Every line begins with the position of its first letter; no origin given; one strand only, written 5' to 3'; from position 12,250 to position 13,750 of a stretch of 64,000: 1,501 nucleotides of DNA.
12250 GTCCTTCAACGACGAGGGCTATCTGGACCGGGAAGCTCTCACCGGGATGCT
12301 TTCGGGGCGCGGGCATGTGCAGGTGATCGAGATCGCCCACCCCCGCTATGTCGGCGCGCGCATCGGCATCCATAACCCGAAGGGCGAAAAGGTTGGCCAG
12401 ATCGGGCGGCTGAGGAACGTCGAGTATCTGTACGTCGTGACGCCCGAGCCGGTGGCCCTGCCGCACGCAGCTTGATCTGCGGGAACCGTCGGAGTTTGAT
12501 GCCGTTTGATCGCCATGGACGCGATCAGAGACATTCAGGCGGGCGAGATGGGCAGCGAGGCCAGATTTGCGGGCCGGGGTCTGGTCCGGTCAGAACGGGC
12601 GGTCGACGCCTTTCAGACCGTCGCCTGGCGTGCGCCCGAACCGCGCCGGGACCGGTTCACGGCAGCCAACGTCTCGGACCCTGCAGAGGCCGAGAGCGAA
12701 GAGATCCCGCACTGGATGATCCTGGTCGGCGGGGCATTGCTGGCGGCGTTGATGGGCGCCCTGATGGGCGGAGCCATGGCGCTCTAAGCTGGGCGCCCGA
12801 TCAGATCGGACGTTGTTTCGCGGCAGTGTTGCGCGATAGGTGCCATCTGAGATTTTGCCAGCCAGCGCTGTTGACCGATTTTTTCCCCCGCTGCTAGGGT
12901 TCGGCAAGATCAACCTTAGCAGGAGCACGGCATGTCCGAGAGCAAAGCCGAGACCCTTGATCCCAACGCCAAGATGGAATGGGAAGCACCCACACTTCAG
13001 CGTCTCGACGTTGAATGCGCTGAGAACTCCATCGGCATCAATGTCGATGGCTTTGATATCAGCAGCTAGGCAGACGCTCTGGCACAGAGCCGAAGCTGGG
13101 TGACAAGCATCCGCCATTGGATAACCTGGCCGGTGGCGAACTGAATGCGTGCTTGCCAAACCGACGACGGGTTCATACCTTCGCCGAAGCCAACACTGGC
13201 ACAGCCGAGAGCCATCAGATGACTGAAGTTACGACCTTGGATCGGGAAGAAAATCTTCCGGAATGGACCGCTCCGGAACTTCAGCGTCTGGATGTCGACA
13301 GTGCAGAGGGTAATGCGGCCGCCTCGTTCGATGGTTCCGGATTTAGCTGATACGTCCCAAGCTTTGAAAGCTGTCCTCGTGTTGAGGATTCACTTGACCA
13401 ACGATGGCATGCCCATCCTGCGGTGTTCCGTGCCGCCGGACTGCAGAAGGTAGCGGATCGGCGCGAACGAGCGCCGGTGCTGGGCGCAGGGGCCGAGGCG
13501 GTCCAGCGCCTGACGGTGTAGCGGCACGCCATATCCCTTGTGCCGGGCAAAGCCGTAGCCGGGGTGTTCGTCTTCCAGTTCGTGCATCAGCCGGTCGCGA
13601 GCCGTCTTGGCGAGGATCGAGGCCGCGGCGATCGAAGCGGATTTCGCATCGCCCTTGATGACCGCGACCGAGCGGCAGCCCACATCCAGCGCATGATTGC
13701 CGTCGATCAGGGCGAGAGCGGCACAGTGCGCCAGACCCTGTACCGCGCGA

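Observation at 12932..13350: Two tandem orphan lasso-like RiPP precursors with a non-canonical Ala-Glu cleavage site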

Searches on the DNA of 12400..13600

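Call 77: search_rna_families(source=window, start=12400, end=13600, threshold=evalue, max_evalue=1)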
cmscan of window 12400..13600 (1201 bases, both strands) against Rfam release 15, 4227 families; matches with E-value up to 1: 0.
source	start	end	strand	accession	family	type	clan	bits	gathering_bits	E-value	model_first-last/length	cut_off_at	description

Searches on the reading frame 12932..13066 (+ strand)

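Call 5: search_protein_families(library=ncbifam, proteins=[window:12932-13066:+], max_evalue=10)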
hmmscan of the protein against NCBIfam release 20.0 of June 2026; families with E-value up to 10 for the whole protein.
window:12932-13066:+ (45 aa): 1 family
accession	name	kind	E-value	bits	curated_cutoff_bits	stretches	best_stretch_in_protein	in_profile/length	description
NF033524.1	lasso_PadeA_fam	subfamily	0.0014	18.3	27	1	14-27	1-14/30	paeninodin family lasso peptide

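Call 6: search_protein_families(library=pfam, proteins=[window:12932-13066:+], max_evalue=10)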
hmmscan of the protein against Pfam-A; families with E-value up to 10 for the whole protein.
window:12932-13066:+ (45 aa): 0 families

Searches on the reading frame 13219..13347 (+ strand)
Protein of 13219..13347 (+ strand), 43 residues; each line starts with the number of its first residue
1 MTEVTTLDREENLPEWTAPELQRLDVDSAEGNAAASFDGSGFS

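Call 5: search_protein_families(library=ncbifam, proteins=[window:13219-13347:+], max_evalue=10)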
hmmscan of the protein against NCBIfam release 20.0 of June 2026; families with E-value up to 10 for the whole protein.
window:13219-13347:+ (43 aa): 1 family
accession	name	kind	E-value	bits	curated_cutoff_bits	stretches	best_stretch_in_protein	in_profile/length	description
NF033524.1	lasso_PadeA_fam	subfamily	0.033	13.9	27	1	15-27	3-15/30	paeninodin family lasso peptide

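Call 6: search_protein_families(library=pfam, proteins=[window:13219-13347:+], max_evalue=10)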
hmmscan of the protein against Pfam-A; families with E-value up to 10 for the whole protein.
window:13219-13347:+ (43 aa): 1 family
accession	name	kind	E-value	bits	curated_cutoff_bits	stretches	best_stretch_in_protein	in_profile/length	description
PF23886.1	DUF7239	-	0.1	13.3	24.6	1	5-30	4-29/112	Family of unknown function (DUF7239)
